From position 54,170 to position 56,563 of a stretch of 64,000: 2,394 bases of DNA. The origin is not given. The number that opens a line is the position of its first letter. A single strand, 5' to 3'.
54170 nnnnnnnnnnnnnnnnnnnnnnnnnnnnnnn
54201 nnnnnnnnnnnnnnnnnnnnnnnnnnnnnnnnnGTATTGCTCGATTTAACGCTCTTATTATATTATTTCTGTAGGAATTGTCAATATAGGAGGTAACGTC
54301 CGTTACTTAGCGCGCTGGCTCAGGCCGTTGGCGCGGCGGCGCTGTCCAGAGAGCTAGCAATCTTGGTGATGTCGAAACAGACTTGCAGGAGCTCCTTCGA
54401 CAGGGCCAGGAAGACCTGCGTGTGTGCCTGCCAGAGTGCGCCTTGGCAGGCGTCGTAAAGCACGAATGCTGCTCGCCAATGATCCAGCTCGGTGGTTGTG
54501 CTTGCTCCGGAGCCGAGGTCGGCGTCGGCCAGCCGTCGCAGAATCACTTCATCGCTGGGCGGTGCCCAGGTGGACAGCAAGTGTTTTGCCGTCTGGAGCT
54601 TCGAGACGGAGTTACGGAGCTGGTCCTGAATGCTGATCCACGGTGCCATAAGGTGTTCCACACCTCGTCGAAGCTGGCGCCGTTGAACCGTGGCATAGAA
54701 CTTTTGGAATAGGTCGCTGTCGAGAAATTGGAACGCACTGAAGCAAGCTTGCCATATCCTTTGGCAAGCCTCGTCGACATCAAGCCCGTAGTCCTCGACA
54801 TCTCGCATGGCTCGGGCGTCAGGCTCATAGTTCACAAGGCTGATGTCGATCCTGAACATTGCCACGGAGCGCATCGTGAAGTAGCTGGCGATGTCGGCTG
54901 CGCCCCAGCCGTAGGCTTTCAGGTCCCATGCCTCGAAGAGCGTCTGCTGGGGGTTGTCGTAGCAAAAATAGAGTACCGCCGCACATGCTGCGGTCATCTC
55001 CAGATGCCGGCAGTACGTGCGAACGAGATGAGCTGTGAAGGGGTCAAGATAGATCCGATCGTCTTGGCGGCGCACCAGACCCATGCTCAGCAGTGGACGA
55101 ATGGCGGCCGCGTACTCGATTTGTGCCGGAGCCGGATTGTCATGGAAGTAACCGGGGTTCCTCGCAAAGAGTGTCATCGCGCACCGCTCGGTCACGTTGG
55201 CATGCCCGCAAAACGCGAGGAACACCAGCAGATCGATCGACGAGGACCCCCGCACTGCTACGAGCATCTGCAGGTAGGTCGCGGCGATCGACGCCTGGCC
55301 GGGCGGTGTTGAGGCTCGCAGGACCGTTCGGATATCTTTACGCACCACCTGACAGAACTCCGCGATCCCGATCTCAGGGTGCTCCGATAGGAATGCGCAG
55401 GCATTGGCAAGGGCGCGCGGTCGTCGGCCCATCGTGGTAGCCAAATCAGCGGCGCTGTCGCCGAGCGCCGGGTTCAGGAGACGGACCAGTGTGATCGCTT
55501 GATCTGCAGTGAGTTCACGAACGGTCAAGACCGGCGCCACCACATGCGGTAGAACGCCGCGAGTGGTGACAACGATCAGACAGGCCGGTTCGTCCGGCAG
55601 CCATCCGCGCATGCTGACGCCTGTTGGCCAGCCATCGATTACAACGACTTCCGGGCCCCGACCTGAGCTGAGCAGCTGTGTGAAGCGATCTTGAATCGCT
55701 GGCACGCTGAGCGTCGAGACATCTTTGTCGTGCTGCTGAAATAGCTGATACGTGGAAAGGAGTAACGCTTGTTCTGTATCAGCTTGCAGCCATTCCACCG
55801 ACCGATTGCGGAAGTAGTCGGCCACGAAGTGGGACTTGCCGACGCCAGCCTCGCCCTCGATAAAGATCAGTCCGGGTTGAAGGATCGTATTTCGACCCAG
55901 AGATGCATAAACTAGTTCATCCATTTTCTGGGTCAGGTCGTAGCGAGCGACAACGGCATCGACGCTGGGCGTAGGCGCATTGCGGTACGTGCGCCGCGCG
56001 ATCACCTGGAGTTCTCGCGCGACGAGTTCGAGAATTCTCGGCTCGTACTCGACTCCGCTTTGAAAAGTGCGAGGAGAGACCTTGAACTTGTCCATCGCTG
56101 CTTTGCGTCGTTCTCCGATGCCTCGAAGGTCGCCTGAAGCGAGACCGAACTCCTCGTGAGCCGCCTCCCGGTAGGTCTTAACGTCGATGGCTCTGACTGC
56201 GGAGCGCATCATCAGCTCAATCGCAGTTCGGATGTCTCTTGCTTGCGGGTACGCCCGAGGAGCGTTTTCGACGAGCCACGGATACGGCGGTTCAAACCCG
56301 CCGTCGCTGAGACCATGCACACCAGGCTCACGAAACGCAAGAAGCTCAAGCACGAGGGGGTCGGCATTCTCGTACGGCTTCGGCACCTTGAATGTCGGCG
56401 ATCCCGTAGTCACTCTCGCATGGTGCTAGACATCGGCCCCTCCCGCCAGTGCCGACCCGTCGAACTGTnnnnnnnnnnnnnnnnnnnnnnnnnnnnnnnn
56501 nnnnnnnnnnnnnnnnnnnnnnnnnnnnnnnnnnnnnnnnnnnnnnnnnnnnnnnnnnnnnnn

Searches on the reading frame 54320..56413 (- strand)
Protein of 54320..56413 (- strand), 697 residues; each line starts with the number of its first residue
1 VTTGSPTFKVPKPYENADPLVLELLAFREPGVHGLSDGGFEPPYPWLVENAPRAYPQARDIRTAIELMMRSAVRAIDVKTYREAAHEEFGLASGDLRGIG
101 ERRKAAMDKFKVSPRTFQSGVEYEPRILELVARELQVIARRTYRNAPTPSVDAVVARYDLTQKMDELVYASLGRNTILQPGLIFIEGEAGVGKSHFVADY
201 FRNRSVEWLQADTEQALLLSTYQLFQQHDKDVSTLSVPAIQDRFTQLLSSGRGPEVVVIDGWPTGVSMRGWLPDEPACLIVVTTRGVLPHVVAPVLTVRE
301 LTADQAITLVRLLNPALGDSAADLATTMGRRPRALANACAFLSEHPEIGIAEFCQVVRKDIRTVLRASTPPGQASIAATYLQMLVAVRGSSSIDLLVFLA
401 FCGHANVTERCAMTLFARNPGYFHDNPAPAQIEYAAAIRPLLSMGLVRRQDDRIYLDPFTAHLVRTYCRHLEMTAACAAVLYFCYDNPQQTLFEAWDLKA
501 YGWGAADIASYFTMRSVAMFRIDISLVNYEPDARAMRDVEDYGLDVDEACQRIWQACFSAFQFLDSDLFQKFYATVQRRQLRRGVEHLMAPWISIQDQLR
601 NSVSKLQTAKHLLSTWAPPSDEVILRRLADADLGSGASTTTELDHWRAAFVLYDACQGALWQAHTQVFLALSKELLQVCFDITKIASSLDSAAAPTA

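Call 68: search_protein_families(library=pfam, proteins=[window:54320-56413:-], max_evalue=0.0001)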
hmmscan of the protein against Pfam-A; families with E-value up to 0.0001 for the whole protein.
window:54320-56413:- (697 aa): 1 family
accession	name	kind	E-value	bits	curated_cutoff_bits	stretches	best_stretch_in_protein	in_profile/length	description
PF13191.12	AAA_16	-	2.5e-05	25.3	32.6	1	179-313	23-120/167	AAA ATPase domain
